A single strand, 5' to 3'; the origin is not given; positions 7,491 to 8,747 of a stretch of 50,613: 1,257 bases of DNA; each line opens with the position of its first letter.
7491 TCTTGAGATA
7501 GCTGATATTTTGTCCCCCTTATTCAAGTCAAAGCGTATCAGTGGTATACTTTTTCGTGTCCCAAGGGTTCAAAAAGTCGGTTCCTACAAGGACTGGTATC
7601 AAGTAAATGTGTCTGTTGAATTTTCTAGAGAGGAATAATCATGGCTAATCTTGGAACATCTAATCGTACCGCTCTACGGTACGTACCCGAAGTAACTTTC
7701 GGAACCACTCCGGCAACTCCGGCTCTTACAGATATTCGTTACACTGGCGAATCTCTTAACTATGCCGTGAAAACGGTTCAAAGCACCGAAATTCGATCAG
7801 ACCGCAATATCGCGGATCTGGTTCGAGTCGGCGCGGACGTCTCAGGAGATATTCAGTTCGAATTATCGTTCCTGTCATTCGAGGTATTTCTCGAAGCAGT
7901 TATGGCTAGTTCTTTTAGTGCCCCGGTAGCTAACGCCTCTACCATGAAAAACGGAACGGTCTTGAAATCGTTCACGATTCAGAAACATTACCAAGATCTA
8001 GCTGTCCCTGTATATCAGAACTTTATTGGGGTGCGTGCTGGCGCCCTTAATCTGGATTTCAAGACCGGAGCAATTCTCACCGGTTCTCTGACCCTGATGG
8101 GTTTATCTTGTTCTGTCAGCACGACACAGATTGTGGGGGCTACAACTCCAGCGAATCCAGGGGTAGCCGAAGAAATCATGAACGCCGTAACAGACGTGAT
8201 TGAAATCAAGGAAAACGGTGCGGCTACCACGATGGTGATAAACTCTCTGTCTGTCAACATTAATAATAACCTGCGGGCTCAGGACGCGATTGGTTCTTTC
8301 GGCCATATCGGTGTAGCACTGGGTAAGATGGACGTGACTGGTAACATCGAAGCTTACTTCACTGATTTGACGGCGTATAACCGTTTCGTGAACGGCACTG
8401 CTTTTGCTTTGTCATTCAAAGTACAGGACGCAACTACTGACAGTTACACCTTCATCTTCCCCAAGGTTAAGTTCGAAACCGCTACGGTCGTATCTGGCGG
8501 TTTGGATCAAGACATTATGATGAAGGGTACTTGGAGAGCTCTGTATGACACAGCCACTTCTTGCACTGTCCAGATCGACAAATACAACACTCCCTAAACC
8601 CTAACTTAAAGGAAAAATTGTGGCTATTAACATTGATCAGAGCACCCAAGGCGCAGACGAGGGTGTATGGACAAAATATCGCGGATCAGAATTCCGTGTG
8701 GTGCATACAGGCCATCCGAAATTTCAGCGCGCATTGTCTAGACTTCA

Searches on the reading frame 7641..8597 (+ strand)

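Call 32: search_protein_families(library=phrogs, proteins=[window:7641-8597:+], max_evalue=0.00001)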
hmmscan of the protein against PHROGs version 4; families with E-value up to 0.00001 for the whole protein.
window:7641-8597:+ (318 aa): 2 families
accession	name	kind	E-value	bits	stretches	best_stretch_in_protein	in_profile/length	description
phrog_290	-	tail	1.8e-76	259.1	1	6-315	15-327/411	minor tail protein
phrog_18978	-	unknown function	7.6e-13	49.8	1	11-113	8-106/108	-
